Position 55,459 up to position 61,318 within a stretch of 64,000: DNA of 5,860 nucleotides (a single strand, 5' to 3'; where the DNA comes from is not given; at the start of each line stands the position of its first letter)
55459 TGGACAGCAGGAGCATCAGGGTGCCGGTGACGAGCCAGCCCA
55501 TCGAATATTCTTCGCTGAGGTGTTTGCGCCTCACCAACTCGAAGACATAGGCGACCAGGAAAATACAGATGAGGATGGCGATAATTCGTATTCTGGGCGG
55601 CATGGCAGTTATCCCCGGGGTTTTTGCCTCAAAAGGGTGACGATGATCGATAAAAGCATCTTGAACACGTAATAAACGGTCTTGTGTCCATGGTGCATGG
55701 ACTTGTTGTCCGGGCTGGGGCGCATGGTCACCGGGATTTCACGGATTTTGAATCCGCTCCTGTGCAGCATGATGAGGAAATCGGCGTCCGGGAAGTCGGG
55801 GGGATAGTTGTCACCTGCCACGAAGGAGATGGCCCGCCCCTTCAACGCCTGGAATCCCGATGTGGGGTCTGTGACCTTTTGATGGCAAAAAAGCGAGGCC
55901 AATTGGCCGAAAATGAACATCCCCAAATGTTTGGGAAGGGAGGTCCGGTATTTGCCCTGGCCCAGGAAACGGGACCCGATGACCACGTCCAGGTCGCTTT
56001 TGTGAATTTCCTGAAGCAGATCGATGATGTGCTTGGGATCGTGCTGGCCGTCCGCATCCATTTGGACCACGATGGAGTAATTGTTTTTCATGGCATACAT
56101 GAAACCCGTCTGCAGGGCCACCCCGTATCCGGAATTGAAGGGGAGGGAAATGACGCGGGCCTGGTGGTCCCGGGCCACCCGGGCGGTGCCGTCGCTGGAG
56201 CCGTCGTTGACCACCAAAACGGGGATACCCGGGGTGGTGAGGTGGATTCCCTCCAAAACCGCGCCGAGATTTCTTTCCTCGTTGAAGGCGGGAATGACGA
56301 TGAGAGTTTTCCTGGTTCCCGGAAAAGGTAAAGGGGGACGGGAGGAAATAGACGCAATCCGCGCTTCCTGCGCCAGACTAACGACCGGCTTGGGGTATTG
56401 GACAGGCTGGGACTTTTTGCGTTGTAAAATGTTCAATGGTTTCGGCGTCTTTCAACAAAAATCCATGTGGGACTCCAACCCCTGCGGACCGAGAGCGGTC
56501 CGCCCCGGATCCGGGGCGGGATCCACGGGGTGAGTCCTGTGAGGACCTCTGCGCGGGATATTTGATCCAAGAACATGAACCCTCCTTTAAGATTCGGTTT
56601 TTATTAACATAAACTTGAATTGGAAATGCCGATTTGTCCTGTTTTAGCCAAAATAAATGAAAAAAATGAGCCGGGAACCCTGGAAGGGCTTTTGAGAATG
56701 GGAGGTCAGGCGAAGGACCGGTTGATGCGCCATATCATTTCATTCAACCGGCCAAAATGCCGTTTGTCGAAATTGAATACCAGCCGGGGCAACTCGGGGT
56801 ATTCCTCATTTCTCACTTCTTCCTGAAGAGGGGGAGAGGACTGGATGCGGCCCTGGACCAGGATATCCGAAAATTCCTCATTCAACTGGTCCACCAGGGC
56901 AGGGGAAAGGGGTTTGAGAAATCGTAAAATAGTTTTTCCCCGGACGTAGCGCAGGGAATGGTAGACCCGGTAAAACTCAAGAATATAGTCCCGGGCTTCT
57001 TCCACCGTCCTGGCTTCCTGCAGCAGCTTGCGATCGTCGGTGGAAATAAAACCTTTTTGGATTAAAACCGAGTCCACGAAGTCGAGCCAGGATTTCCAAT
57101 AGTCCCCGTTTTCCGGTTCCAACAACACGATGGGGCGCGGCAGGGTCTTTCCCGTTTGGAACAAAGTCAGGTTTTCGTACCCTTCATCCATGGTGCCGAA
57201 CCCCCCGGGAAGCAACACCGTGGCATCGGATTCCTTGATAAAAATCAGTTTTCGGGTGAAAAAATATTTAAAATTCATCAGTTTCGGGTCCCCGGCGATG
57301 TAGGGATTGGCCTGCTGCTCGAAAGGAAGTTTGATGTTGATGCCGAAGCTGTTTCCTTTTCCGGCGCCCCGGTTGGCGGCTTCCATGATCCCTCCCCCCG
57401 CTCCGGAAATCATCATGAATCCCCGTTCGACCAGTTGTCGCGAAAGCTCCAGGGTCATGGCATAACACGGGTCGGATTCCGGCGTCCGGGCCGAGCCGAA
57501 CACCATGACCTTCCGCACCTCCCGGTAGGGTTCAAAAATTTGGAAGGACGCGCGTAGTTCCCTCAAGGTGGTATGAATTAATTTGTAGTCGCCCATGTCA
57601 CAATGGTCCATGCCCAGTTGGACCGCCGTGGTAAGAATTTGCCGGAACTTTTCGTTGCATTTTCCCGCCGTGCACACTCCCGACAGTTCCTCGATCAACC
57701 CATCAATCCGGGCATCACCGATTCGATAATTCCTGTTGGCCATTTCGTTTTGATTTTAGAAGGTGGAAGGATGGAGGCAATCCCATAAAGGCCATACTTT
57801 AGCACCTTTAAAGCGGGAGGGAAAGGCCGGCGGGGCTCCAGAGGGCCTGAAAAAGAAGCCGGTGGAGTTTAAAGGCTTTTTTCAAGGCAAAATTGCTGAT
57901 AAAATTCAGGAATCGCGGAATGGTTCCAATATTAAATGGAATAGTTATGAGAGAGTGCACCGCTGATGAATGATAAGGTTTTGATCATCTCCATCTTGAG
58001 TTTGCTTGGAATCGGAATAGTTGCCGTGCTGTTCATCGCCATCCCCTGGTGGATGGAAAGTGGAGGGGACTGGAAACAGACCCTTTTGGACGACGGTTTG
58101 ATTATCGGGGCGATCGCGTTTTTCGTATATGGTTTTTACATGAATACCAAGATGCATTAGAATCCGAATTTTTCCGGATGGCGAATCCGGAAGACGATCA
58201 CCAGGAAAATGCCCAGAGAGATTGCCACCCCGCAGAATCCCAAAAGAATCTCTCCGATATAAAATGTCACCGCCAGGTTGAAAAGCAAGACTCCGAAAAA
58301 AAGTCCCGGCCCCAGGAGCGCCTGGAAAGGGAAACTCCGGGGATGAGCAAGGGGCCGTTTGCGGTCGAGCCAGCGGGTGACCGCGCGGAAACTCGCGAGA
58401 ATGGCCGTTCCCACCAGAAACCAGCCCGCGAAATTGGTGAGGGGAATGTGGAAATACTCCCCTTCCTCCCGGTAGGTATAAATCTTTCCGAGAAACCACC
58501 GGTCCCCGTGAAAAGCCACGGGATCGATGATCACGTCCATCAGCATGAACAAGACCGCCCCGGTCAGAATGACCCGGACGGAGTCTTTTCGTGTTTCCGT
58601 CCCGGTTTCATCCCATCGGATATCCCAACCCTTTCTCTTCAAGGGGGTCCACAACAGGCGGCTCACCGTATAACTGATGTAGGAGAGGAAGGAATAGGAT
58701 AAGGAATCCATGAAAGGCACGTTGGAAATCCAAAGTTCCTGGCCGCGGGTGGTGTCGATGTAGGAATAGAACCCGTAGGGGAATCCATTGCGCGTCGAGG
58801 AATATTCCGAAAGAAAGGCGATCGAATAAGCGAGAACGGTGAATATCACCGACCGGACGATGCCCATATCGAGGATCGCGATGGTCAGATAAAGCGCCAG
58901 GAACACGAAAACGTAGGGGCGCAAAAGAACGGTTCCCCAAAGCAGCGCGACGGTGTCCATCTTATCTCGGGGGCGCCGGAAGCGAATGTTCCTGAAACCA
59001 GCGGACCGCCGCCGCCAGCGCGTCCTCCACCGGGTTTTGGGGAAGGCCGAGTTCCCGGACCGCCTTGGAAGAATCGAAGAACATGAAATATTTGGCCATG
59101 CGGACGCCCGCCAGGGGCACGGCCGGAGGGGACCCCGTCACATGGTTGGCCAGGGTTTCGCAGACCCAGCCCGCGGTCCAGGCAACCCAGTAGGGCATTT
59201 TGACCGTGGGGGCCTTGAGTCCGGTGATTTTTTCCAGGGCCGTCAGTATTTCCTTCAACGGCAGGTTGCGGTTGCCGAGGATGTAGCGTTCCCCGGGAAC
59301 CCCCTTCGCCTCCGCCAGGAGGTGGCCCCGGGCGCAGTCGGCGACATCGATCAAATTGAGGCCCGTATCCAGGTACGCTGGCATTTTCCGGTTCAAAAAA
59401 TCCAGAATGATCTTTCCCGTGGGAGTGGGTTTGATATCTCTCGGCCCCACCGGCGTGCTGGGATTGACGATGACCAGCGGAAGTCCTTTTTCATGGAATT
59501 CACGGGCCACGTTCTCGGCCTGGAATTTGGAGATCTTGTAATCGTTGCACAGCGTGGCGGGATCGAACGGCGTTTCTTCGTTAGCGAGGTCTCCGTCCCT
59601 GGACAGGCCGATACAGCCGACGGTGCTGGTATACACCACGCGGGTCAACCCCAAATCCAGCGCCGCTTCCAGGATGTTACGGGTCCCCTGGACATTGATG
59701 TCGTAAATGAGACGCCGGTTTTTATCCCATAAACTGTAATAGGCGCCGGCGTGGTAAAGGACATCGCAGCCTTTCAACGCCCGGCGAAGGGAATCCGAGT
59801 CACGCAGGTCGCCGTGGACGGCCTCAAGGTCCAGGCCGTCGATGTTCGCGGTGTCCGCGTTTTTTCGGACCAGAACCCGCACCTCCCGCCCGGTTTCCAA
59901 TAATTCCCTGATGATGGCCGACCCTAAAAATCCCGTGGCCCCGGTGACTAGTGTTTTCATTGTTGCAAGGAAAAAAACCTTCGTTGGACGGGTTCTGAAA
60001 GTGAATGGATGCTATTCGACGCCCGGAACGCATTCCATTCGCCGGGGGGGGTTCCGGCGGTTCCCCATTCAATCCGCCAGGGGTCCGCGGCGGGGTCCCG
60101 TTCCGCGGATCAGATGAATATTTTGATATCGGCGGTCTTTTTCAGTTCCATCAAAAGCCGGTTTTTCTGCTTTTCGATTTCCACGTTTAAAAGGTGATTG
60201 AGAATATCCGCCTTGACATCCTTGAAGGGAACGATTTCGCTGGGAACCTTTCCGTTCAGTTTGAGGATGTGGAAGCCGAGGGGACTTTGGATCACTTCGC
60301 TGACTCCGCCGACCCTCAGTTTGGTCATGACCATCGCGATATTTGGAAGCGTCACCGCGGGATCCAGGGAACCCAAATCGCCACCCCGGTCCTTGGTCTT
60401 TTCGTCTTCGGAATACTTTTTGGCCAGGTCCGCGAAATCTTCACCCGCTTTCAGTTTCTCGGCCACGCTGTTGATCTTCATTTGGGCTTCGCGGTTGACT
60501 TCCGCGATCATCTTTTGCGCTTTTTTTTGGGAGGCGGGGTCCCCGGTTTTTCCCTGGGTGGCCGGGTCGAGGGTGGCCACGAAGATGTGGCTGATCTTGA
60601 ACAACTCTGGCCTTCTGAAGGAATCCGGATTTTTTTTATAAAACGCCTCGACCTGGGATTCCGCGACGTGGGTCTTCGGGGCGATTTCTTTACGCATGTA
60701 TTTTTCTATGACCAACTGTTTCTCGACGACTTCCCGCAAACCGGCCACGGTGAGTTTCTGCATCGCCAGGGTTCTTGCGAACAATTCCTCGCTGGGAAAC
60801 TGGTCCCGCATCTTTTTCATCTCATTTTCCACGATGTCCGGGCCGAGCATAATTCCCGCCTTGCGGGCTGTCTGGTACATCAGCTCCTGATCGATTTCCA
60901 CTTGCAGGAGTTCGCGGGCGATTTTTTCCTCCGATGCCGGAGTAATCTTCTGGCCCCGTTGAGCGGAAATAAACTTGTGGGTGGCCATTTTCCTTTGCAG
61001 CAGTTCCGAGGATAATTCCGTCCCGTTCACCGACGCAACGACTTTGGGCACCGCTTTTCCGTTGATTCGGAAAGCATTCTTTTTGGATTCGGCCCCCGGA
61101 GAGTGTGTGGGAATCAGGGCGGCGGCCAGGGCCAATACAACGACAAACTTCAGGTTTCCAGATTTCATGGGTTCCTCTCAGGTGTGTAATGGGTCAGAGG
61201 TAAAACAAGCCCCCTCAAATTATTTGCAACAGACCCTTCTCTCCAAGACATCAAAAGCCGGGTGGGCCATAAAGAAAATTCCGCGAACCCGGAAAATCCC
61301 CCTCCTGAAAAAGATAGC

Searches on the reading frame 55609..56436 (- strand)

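Call 65: search_protein_families(library=pfam, proteins=[window:55609-56436:-], max_evalue=0.00001)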
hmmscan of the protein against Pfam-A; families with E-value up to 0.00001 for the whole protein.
window:55609-56436:- (275 aa): 1 family
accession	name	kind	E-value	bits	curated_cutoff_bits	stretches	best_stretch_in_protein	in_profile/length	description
PF00535.33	Glycos_transf_2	-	8.1e-25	88.1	23.3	1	46-198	2-159/168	Glycosyl transferase family 2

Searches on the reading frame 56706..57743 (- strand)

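Call 65: search_protein_families(library=pfam, proteins=[window:56706-57743:-], max_evalue=0.00001)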
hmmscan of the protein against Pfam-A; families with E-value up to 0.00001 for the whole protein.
window:56706-57743:- (345 aa): 2 families
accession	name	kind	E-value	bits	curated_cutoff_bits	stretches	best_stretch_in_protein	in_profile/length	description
PF03641.19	Lysine_decarbox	-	2.8e-25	89.5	27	1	120-253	1-130/131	Possible lysine decarboxylase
PF18306.6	LDcluster4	-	1.3e-10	41.5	26.3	1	78-187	3-109/151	SLOG cluster4 family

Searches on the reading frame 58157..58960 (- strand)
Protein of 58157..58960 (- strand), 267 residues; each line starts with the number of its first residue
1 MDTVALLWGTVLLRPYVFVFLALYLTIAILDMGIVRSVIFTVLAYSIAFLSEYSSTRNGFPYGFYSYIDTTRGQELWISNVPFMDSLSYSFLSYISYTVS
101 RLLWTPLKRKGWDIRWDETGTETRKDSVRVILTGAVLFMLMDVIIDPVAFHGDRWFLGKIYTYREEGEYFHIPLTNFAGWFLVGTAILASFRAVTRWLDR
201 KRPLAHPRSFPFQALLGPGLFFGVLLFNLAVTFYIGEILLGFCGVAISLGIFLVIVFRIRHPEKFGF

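Call 65: search_protein_families(library=pfam, proteins=[window:58157-58960:-], max_evalue=0.00001)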
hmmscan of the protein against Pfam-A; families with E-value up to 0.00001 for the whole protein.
window:58157-58960:- (267 aa): 1 family
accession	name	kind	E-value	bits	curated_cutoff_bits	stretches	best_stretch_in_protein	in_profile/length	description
PF04240.17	Caroten_synth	-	1.5e-25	90.8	25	1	18-235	6-197/209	Carotenoid biosynthesis protein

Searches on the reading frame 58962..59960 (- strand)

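Call 65: search_protein_families(library=pfam, proteins=[window:58962-59960:-], max_evalue=0.00001)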
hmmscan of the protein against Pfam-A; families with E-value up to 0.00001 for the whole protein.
window:58962-59960:- (332 aa): 8 families
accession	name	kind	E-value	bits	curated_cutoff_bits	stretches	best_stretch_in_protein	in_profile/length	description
PF01370.27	Epimerase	-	3e-37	128.8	20.9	1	4-229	2-240/240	NAD dependent epimerase/dehydratase family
PF01073.25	3Beta_HSD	-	1.5e-26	93.5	22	1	4-151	1-156/280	3-beta hydroxysteroid dehydrogenase/isomerase family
PF07993.18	NAD_binding_4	-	1.3e-23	83.9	20.1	1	5-177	1-210/258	Male sterility protein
PF16363.11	GDP_Man_Dehyd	-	6.6e-22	78.8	27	1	4-187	1-200/332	GDP-mannose 4,6 dehydratase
PF13460.12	NAD_binding_10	-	7.5e-20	72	27.2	1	7-169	1-145/184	NAD(P)H-binding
PF05368.20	NmrA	-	1.8e-13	51.2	27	1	3-116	5-110/298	NmrA-like family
PF02719.21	Polysacc_synt_2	-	3.7e-11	43.2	20.2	1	4-113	2-128/293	Polysaccharide biosynthesis protein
PF04321.23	RmlD_sub_bind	-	1.2e-10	41.4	27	1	1-154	1-138/287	RmlD substrate binding domain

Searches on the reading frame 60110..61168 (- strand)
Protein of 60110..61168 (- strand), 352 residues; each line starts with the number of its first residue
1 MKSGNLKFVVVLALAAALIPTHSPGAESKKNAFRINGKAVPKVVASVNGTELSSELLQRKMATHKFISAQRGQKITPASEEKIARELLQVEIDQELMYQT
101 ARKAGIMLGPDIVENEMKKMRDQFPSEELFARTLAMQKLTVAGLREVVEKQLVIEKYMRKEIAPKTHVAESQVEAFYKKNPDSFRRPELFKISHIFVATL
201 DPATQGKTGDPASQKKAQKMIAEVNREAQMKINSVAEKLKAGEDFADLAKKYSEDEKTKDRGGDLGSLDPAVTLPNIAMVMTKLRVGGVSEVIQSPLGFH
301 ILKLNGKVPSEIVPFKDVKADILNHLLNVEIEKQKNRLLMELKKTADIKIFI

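Call 65: search_protein_families(library=pfam, proteins=[window:60110-61168:-], max_evalue=0.00001)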
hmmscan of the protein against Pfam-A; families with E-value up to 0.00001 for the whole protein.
window:60110-61168:- (352 aa): 5 families
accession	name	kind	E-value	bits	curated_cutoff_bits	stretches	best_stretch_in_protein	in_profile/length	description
PF00639.27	Rotamase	-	6.1e-20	72.4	21.7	1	220-305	10-96/97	PPIC-type PPIASE domain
PF13616.12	Rotamase_3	-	7.3e-20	72.1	22.5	1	190-305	16-113/116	PPIC-type PPIASE domain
PF13145.12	Rotamase_2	-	1.4e-18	68.3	27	1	168-319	1-120/121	PPIC-type PPIASE domain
PF13624.11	SurA_N_3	-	1.1e-12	48.6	27.2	1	36-157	36-161/162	SurA-like N-terminal domain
PF13623.11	SurA_N_2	-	1.9e-09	38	28.5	1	38-123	38-124/145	SurA-like N-terminal domain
